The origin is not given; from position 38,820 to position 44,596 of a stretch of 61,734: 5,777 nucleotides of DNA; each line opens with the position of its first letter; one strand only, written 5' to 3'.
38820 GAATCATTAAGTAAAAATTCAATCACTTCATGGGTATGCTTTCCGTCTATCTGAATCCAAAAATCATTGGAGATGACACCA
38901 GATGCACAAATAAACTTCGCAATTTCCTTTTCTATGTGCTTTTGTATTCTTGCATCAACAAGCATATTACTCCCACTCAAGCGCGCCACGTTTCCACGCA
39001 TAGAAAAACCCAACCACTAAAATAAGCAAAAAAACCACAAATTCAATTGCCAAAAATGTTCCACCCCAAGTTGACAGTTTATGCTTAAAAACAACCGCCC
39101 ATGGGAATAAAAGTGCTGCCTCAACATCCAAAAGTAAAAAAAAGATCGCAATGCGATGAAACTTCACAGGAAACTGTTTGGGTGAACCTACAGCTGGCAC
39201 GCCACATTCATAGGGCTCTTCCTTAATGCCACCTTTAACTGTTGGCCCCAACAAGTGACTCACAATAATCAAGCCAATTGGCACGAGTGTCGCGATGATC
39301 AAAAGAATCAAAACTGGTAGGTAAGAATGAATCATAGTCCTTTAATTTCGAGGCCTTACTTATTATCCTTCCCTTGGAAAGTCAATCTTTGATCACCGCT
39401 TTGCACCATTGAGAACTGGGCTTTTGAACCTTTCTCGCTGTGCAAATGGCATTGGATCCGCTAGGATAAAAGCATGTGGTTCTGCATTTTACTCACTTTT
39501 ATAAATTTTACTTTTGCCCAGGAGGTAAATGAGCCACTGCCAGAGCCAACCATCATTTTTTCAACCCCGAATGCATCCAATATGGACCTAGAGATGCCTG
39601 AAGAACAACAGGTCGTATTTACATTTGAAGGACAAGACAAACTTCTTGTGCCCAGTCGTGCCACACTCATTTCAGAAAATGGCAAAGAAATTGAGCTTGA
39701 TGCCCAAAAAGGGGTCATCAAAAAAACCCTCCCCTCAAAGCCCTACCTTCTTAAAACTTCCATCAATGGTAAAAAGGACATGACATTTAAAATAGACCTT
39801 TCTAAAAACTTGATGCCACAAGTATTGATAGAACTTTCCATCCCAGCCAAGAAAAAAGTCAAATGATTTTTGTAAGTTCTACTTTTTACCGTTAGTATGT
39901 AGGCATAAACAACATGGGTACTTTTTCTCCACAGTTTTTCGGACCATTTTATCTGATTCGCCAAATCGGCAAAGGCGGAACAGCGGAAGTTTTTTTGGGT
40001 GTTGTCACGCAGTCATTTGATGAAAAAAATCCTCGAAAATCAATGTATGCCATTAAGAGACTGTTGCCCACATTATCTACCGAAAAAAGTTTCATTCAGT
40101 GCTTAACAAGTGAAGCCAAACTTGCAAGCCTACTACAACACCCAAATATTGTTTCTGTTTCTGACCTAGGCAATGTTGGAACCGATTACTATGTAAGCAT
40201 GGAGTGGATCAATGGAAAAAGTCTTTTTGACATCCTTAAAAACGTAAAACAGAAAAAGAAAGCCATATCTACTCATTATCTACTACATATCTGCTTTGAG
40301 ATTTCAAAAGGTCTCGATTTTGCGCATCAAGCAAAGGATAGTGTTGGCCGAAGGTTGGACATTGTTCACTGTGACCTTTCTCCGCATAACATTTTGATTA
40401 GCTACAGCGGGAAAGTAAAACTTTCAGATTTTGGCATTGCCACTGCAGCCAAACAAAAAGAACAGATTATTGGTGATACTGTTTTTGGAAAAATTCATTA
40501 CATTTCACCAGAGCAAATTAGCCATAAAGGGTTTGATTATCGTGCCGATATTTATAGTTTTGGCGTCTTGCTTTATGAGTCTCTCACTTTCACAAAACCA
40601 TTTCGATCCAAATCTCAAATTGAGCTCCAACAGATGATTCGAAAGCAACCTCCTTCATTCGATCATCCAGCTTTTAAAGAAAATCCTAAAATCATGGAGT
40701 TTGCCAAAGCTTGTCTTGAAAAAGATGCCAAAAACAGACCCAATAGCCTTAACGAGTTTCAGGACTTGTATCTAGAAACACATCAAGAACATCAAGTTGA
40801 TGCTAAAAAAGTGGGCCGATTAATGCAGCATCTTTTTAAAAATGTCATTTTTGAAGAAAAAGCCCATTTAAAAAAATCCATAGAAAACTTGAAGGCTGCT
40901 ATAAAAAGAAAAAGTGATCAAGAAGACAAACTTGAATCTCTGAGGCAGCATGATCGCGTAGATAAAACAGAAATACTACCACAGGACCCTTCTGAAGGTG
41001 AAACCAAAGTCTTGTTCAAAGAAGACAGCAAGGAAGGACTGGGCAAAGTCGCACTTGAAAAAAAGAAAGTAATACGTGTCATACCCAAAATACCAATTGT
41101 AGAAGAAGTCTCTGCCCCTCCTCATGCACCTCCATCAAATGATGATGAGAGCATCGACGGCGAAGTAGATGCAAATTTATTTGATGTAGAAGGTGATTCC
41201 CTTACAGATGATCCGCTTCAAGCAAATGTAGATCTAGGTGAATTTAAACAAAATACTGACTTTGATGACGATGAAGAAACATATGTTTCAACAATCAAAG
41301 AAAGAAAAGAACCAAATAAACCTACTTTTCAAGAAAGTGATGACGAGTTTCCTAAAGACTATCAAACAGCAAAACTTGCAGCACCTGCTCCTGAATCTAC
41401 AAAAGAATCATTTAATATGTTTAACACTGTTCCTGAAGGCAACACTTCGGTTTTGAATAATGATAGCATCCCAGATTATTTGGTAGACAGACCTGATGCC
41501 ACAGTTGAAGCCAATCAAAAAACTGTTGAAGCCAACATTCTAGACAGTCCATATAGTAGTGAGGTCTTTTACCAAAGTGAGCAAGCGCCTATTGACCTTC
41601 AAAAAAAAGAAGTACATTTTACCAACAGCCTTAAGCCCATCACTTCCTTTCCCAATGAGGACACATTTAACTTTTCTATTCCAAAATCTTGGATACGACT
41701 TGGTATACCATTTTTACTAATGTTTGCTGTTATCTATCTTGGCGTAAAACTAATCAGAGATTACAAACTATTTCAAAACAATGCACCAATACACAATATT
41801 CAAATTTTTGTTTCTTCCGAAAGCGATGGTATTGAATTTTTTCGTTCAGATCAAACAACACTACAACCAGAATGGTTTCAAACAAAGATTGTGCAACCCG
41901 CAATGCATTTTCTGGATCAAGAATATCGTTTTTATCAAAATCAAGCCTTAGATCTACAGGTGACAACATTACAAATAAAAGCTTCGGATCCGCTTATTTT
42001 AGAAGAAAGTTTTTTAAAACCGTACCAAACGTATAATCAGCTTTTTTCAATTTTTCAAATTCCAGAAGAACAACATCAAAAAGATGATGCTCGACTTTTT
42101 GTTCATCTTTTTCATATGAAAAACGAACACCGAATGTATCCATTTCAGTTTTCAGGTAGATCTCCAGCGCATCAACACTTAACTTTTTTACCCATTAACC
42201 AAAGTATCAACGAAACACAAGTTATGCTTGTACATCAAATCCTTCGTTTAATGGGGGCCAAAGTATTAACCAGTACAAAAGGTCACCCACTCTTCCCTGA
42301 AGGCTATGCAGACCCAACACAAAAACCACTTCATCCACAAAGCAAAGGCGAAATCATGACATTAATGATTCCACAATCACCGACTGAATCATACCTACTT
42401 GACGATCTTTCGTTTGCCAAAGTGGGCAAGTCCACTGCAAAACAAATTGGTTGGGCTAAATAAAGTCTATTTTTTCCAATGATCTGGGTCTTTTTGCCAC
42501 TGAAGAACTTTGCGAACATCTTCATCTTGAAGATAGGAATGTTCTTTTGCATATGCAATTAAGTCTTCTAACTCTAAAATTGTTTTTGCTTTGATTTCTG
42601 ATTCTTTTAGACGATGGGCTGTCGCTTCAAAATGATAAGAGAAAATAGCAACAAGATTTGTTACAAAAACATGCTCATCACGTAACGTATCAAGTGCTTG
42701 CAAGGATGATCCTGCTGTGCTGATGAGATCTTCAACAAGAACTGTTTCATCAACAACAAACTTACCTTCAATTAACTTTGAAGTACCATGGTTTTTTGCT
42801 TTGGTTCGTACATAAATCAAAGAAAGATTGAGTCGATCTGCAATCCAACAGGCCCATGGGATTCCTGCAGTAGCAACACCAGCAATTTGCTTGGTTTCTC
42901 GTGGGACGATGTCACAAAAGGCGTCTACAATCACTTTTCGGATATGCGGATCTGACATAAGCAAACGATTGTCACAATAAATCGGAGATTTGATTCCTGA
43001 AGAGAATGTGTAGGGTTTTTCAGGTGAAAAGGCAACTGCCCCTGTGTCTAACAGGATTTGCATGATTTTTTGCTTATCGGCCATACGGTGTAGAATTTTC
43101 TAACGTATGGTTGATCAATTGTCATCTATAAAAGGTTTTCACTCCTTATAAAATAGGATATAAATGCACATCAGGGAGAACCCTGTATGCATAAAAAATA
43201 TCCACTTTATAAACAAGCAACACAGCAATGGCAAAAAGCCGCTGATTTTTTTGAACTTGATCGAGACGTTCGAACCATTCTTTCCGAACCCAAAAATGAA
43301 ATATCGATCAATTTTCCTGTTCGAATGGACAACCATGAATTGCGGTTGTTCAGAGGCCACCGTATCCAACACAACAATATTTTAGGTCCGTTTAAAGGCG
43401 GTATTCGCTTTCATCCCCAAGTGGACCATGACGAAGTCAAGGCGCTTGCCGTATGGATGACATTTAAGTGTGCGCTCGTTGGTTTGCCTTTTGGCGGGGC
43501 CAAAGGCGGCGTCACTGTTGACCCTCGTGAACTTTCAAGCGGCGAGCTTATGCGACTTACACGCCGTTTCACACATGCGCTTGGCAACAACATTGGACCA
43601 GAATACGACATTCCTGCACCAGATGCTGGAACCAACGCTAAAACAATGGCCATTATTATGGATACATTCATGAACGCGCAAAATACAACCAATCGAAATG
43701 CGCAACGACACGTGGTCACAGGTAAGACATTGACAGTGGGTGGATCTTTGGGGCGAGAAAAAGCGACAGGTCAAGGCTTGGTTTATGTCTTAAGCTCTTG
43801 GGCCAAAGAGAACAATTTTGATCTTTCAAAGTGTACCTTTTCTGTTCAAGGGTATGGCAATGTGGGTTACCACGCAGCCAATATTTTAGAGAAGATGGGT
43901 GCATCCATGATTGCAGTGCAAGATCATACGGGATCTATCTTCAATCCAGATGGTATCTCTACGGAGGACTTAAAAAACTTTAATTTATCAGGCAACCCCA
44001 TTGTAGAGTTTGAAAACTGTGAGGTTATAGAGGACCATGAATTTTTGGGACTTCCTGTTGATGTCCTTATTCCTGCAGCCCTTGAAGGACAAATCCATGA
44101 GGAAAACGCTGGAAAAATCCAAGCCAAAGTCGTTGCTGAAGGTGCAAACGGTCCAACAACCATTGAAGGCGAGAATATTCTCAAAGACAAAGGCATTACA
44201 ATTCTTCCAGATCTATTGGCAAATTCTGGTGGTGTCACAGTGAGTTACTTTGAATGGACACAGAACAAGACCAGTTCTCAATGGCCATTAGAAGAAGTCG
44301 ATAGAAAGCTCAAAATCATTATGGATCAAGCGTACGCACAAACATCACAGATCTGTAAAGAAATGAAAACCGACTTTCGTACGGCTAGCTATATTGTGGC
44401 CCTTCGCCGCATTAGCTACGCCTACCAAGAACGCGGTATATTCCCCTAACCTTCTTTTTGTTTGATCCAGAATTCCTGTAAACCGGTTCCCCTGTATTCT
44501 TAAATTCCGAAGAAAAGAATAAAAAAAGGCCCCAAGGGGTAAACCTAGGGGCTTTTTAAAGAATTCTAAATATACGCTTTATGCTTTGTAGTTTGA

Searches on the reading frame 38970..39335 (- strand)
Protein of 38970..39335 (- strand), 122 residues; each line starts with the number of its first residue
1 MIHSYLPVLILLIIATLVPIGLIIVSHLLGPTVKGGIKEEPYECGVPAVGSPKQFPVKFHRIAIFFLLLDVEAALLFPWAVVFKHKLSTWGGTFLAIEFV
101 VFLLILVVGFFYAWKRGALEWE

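Call 73: search_protein_families(library=pfam, proteins=[window:38970-39335:-], max_evalue=0.001)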
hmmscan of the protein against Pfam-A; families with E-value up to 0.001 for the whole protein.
window:38970-39335:- (122 aa): 1 family
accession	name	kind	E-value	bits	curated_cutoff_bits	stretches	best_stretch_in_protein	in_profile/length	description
PF00507.24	Oxidored_q4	-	2.3e-30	105.2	23.3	1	21-121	3-99/99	NADH-ubiquinone/plastoquinone oxidoreductase, chain 3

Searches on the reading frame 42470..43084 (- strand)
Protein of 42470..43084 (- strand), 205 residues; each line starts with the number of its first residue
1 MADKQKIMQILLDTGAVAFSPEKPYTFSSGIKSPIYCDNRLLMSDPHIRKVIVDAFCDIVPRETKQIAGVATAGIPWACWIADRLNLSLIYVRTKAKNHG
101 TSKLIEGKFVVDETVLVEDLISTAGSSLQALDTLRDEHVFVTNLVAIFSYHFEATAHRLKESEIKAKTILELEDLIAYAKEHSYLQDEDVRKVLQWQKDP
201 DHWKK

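Call 73: search_protein_families(library=pfam, proteins=[window:42470-43084:-], max_evalue=0.001)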
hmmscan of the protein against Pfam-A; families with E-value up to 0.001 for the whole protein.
window:42470-43084:- (205 aa): 1 family
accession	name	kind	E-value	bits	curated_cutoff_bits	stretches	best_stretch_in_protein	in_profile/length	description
PF00156.33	Pribosyltran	-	8.5e-06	25.6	26.3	1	62-173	28-144/158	Phosphoribosyl transferase domain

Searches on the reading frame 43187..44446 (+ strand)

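Call 73: search_protein_families(library=pfam, proteins=[window:43187-44446:+], max_evalue=0.001)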
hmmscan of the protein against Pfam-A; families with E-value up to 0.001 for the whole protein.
window:43187-44446:+ (420 aa): 2 families
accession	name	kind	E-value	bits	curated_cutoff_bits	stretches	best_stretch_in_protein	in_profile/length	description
PF00208.27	ELFV_dehydrog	-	2.2e-72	244.1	23.4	1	185-417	1-241/241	Glutamate/Leucine/Phenylalanine/Valine dehydrogenase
PF02812.23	ELFV_dehydrog_N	-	1.1e-54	184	25.3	1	35-161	1-127/129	Glu/Leu/Phe/Val dehydrogenase, dimerisation domain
